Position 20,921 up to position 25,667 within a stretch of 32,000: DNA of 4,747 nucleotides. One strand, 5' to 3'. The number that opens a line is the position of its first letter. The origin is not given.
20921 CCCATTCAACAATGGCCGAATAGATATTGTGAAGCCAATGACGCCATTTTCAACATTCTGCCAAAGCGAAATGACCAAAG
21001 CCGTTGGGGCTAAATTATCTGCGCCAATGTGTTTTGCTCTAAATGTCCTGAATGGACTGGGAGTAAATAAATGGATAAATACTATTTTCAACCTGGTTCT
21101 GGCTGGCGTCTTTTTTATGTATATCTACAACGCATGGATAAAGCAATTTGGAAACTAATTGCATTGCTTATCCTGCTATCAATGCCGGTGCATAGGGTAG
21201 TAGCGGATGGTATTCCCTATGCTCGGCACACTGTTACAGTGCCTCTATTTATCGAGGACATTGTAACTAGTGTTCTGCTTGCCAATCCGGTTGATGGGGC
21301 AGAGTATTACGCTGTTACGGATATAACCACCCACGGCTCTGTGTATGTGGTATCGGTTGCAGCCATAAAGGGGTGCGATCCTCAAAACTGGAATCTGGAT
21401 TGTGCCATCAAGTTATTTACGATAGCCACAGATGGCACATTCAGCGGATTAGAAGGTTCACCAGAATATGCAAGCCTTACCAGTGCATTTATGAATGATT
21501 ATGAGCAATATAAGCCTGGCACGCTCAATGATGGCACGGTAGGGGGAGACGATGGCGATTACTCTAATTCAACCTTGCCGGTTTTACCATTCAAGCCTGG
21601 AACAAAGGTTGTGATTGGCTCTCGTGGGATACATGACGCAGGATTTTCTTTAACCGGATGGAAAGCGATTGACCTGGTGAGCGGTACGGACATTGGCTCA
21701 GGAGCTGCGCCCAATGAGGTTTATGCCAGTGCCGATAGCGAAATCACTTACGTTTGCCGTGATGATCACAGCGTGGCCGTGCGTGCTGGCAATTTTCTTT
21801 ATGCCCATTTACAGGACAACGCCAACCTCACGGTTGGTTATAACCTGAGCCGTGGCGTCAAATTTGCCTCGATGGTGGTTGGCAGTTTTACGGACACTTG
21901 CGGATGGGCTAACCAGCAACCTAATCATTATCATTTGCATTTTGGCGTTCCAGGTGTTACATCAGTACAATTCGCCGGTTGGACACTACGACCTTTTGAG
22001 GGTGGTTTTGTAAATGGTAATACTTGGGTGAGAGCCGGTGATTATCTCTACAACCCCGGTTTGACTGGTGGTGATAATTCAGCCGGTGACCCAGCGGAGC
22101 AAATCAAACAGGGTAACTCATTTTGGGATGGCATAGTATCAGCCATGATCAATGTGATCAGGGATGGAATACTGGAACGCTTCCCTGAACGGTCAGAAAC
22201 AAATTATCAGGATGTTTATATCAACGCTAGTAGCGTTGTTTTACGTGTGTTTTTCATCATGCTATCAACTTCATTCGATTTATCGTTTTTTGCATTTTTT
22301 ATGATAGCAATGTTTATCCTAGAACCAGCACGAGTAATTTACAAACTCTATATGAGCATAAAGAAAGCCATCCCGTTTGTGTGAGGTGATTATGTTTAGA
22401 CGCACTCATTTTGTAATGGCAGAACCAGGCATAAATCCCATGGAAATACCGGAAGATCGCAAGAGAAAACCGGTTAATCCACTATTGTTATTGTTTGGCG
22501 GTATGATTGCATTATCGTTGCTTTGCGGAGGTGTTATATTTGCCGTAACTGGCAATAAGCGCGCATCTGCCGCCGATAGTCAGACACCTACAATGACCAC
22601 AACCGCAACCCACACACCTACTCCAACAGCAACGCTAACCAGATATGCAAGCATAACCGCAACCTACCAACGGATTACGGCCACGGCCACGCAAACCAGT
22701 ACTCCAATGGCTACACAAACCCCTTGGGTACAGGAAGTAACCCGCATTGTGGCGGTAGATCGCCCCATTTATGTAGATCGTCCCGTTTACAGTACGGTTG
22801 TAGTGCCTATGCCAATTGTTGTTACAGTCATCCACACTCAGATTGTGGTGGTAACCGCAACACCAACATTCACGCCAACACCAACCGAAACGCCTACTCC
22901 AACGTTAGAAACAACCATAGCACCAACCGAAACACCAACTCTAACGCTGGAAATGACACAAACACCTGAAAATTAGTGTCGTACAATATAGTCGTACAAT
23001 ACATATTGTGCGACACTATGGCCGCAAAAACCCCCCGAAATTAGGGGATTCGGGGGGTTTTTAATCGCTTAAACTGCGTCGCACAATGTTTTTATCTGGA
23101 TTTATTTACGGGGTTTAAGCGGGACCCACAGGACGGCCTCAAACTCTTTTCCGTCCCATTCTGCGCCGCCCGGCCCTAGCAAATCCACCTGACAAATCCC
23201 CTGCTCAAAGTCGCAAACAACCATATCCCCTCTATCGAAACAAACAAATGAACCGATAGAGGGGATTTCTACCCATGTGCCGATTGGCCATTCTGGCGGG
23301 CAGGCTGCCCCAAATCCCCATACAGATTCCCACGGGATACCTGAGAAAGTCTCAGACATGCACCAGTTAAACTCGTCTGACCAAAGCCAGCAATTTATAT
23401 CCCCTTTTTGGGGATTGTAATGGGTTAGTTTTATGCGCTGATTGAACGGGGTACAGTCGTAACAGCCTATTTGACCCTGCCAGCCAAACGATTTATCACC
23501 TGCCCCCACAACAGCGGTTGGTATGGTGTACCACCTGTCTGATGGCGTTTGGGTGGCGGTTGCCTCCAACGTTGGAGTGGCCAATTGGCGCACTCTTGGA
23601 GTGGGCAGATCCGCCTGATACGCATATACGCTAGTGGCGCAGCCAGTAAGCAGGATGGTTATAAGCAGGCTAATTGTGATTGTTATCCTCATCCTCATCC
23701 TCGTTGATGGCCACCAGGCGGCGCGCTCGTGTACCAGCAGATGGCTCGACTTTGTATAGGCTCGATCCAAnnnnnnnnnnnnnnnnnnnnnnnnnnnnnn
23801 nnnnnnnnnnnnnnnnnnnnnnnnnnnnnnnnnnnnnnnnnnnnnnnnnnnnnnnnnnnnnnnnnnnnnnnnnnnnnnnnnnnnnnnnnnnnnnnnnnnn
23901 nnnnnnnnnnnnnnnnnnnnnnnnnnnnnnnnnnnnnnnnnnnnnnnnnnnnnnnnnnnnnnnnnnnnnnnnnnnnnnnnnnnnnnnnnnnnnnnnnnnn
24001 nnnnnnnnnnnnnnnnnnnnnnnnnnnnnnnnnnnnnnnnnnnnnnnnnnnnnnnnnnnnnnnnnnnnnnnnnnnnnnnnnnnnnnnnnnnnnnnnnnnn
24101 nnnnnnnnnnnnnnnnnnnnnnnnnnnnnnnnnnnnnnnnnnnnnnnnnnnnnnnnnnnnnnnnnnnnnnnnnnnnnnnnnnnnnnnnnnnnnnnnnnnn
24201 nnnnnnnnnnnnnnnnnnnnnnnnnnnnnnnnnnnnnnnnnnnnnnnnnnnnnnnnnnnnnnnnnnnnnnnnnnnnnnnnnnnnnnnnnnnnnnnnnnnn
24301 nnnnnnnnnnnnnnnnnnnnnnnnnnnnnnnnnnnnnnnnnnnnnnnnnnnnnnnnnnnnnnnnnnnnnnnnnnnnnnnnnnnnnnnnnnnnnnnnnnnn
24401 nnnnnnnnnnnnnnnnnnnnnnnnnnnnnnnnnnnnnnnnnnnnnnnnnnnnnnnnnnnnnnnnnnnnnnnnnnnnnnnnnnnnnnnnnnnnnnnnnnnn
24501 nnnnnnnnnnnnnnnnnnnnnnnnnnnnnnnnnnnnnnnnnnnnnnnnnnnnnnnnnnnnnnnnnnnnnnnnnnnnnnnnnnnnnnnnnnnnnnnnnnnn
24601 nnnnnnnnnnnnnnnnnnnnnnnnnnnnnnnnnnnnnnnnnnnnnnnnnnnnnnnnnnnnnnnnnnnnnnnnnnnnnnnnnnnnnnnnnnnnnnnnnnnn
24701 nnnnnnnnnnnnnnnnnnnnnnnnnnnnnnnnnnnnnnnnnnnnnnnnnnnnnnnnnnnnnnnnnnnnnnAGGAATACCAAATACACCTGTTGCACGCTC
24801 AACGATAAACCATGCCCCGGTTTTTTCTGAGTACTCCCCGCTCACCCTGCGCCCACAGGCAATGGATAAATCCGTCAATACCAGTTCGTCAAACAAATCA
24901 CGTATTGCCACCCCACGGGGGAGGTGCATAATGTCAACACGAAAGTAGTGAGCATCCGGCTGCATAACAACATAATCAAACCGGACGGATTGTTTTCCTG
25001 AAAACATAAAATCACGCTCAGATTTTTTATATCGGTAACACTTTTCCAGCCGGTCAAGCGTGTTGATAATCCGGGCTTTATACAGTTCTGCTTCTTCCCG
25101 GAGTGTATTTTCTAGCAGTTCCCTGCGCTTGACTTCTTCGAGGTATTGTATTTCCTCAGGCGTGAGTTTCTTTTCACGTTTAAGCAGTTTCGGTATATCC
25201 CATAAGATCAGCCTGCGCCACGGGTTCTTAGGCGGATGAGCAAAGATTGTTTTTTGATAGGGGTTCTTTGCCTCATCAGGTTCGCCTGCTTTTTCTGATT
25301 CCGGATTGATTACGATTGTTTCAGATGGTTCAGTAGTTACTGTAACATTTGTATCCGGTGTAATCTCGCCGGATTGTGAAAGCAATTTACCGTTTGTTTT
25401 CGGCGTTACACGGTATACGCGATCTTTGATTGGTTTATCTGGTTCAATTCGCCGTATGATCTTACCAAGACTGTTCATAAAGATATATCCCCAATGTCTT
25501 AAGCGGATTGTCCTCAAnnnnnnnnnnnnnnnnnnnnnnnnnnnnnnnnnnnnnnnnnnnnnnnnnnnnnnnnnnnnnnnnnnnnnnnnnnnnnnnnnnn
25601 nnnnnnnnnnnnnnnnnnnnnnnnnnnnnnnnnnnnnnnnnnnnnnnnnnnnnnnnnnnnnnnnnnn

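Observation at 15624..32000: Capsid-less integrated element: tyrosine integrase, FtsK/TraB-like translocase, wall hydrolases and a block of exported/membrane proteins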

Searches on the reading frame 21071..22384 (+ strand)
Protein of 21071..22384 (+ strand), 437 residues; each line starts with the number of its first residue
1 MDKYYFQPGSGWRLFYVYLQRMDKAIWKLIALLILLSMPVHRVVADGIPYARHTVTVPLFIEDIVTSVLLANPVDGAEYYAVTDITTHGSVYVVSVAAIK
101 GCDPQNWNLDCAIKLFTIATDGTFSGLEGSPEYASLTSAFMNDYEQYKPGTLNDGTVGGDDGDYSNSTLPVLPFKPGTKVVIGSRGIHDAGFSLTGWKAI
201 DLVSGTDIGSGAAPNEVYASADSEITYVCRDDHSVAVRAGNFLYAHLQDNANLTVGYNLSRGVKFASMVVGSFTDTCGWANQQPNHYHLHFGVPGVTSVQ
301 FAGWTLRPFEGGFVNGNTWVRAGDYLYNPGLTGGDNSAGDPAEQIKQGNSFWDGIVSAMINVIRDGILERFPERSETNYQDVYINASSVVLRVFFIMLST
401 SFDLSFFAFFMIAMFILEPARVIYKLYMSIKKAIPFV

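Call 6: search_protein_families(library=pfam, max_evalue=0.01, proteins=[window:21071-22384:+])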
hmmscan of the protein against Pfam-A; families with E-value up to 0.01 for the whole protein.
window:21071-22384:+ (437 aa): 0 families

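Call 9: search_protein_families(library=phrogs, max_evalue=0.01, proteins=[window:21071-22384:+])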
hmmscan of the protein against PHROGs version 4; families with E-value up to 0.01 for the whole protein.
window:21071-22384:+ (437 aa): 0 families

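Call 77: search_protein_families(library=ncbifam, max_evalue=0.1, proteins=[window:21071-22384:+])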
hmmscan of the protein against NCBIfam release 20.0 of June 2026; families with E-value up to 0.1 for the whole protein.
window:21071-22384:+ (437 aa): 0 families

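Call 81: search_solved_structures(query=A3, max_evalue=1, show_alignments=1)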
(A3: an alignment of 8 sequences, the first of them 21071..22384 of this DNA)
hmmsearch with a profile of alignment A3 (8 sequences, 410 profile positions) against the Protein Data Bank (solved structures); distinct sequences matched with E-value up to 1: 2.
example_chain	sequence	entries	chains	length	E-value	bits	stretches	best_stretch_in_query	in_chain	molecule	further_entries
4hs5_A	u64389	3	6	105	0.14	14.3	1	113-167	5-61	Protein CyaY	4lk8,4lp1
3lwx_A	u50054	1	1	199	0.48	12.6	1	140-203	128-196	NADH:ubiquinone oxidoreductase, Na translocating, C subunit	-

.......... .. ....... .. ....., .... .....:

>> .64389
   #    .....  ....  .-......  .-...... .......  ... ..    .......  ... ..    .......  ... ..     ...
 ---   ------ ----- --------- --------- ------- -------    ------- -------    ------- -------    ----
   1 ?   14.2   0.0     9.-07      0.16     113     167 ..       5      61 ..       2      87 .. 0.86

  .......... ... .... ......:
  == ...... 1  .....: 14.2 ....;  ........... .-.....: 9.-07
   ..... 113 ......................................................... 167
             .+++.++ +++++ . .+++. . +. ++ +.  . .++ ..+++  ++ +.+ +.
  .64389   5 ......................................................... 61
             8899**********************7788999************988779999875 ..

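Call 83: find_homologous_proteins(query=window:21176-22384:+, max_evalue=0.00001)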
Query window:21176-22384:+ (402 aa): 21 proteins with E <= 0.00001 among 3428 candidates.
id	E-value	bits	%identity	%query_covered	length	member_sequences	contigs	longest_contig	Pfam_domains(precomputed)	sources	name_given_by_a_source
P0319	2.0e-246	836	89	100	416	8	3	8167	-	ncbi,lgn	-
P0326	1.3e-245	833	89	99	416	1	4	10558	-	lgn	-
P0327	1.9e-219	747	88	92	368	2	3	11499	-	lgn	-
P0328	2.2e-180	618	67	99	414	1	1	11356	-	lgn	-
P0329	1.8e-138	480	57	97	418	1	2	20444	-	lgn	-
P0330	4.4e-125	436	52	98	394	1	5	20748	-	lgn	-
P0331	1.5e-122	428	50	97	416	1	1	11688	-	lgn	-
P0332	8.3e-122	426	50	98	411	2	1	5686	-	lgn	-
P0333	1.7e-85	306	42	97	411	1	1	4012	-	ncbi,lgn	-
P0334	2.2e-83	299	43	96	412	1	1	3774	-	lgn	-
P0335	1.1e-81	293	42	96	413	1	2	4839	-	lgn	-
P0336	2.5e-81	292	42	99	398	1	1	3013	-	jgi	-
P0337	1.3e-80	290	42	97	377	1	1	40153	-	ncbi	-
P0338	1.4e-79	286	39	98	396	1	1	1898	-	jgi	-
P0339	1.5e-79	286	40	98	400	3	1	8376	-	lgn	-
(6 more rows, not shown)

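Call 92: predict_structure(alignment_id=A4)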
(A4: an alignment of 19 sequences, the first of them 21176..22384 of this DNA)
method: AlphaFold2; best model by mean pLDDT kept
length: 402 residues; sequences in the alignment: 19
mean_pLDDT: 74.8   pTM: 0.67
mean pLDDT of the five models: 74.8, 74.6, 74.5, 73.0, 72.0
residues with pLDDT >= 90: 134; 70-90: 127; 50-70: 64; < 50: 77
segments of 3 or more residues with pLDDT < 50: 1-10, 108-126, 297-316, 330-342, 344-346, 353-355, 362-367
pLDDT, mean of each block of 10 residues (from residue 1): 39 86 93 93 94 90 93 89 94 92 66 38 47 84 87 87 91 80 90 89 94 85 83 85 78 91 87 90 89 64 42 46 51 44 49 51 51 62 67 66 49
secondary structure, 60 per line:
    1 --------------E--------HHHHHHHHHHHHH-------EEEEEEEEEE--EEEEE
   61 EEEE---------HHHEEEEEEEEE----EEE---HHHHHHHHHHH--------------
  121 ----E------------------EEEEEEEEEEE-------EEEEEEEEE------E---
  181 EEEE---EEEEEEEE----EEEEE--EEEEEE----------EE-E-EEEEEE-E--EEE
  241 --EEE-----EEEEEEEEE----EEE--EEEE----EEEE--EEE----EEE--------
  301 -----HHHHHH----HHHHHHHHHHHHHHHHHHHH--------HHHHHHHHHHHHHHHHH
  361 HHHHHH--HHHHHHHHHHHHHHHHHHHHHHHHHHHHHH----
elements in order: H24-36 E44-53 E56-64 E77-85 E90-92 H96-106 E144-154 E162-170 E181-184 E188-195 E200-204 E207-212 E228-233 E238-240 E243-245 E251-259 E264-266 E269-272 E277-280 E283-285 E290-292 H306-311 H316-335 H344-366 H369-398

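Call 94: fold_search(model_id=the predicted structure, library=pdb)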
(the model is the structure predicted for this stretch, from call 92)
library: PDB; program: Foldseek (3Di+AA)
matches with E <= 10: 645; with E <= 0.001: 4
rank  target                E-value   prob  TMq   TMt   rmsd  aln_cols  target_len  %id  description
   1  3it5_G                1.0e-04  1.00  0.28  0.54   6.2       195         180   19  Crystal Structure of the LasA Virulence Factor from Pseudomonas aeruginosa (released 2009-11-17)
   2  8af1                  1.8e-04  1.00  0.28  0.55   5.3       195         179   17  Beta-Lytic Protease from Lysobacter capsici (released 2023-08-16)
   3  3it5_A                2.5e-04  1.00  0.26  0.50   6.3       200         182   18  Crystal Structure of the LasA Virulence Factor from Pseudomonas aeruginosa (released 2009-11-17)
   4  3it5_B                4.6e-04  1.00  0.28  0.54   6.3       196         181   19  Crystal Structure of the LasA Virulence Factor from Pseudomonas aeruginosa (released 2009-11-17)
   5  6ik4                  7.3e-03  0.99  0.26  0.51   6.7       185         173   17  A Novel M23 Metalloprotease Pseudoalterin from Deep-sea (released 2019-10-16)
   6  8ic1_A                4.3e-02  0.18  0.14  0.12  18.1       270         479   10  endo-alpha-D-arabinanase EndoMA1 D51N mutant from Microbacterium arabinogalactanolyticum in complex with arabinooligos (released 2023-08-16)
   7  8hhv_A                4.8e-02  0.16  0.14  0.12  17.6       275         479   10  endo-alpha-D-arabinanase EndoMA1 from Microbacterium arabinogalactanolyticum (released 2023-08-16)
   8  7x2n_A                8.8e-02  0.09  0.12  0.14  19.0       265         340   11  Crystal structure of Diels-Alderase PycR1 (released 2023-04-05)
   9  6qk7_A                1.2e-01  0.03  0.10  0.05  18.6       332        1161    8  Elongator catalytic subcomplex Elp123 lobe (released 2019-07-17)
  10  8t7z_A                2.0e-01  0.09  0.08  0.05  14.9       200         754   10  Crystal structure of alpha-glucosidase (yicI) from Klebsiella aerogenes (released 2023-07-05)
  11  6hzn_A                2.5e-01  0.06  0.13  0.08  23.1       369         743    7  Crystal structure of human dermatan sulfate epimerase 1 (released 2020-01-22)
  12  8t7z_B                2.7e-01  0.06  0.08  0.05  14.5       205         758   11  Crystal structure of alpha-glucosidase (yicI) from Klebsiella aerogenes (released 2023-07-05)
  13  5jox_A                2.8e-01  0.03  0.10  0.09  22.8       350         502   12  Bacteroides ovatus Xyloglucan PUL GH43A in complex with AraDNJ (released 2016-08-10)
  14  7ep9_A                3.1e-01  0.06  0.10  0.06  16.3       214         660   10  The structure of carboxypeptidase from Fusobacterium nucleatum (released 2021-10-27)
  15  8t7z_E                3.3e-01  0.07  0.08  0.05  14.9       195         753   10  Crystal structure of alpha-glucosidase (yicI) from Klebsiella aerogenes (released 2023-07-05)
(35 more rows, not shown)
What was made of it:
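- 21071..22384 (+): g437: a membrane-anchored M23A (LasA / beta-lytic protease-like) peptidase with two C-terminal TM helices. The likely start is at 21134. Foldseek matches 3it5, 8af1 and 6ik4 with probability 0.99-1.0 and target-normalised TM-score 0.50-0.55 (call 94).
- On M23 peptidases, subfamily M23A (for g437): Foldseek matches 3it5, 8af1 and 6ik4 with probability 0.99-1.0 (call 94).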

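Call 96: search_protein_families(library=pfam, max_evalue=10, proteins=[L020:16207-16815:-])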
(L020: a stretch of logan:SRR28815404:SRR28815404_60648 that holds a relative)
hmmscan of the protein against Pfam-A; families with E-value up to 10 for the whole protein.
L020:16207-16815:- (202 aa): 1 family
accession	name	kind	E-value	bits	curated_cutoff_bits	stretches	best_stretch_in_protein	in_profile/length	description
PF23793.1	LysC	-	0.045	14.1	27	1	17-60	1-38/69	Rz1-like lysis system protein LysC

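Call 112: search_protein_families(library=padloc, max_evalue=0.001, proteins=[window:21071-22384:+])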
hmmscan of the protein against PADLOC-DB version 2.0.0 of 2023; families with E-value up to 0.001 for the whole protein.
window:21071-22384:+ (437 aa): 0 families

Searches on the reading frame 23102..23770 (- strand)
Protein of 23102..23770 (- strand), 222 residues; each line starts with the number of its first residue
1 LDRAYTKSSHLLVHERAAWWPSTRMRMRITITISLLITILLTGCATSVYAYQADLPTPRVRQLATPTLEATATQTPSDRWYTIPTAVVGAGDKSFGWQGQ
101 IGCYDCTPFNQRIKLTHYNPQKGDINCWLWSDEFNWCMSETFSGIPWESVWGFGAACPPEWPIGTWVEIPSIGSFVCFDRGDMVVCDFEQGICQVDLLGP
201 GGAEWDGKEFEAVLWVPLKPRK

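Call 6: search_protein_families(library=pfam, max_evalue=0.01, proteins=[window:23102-23770:-])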
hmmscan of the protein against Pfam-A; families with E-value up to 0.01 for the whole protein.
window:23102-23770:- (222 aa): 0 families

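Call 9: search_protein_families(library=phrogs, max_evalue=0.01, proteins=[window:23102-23770:-])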
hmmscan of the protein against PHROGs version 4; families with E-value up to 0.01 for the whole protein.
window:23102-23770:- (222 aa): 1 family
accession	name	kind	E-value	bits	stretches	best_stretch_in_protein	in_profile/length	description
phrog_6631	-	unknown function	0.0042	17.6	1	154-181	191-219/251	-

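Call 77: search_protein_families(library=ncbifam, max_evalue=0.1, proteins=[window:23102-23770:-])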
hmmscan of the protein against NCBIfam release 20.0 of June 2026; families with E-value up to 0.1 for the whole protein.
window:23102-23770:- (222 aa): 0 families

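Call 98: search_solved_structures(query=A5, max_evalue=10, show_alignments=2)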
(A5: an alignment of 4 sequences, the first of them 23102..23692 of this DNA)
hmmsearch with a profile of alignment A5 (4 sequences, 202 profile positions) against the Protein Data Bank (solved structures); distinct sequences matched with E-value up to 10: 1.
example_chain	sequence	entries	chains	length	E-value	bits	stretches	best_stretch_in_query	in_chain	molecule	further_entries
2d8y_A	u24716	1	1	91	0.7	12.8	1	80-109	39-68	EPLIN protein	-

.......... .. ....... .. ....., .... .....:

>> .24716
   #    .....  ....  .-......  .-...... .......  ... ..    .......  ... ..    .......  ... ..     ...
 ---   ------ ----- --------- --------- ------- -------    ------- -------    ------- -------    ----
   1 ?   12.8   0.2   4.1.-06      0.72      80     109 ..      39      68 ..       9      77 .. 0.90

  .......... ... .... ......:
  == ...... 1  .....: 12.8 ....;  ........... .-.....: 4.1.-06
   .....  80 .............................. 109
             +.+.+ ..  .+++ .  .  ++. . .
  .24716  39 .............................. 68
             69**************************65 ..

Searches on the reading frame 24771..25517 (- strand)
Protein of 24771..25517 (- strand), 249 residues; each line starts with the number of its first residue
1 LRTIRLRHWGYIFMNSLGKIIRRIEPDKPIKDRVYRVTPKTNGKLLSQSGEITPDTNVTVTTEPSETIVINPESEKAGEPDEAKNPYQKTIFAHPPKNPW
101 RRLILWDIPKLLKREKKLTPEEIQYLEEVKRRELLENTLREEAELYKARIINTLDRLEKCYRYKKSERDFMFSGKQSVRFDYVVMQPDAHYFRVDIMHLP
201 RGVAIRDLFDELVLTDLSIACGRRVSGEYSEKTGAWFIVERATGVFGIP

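Call 96: search_protein_families(library=pfam, max_evalue=10, proteins=[window:24771-25517:-])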
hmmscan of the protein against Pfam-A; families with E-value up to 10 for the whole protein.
window:24771-25517:- (249 aa): 2 families
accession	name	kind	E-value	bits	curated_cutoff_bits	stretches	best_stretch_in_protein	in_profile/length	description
PF09755.14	DUF2046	-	0.0082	15.7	24.7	1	108-179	138-213/305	Uncharacterized conserved protein H4 (DUF2046)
PF06386.16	GvpL_GvpF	-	0.16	12.4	23.6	1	109-186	134-210/245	Gas vesicle synthesis protein GvpL/GvpF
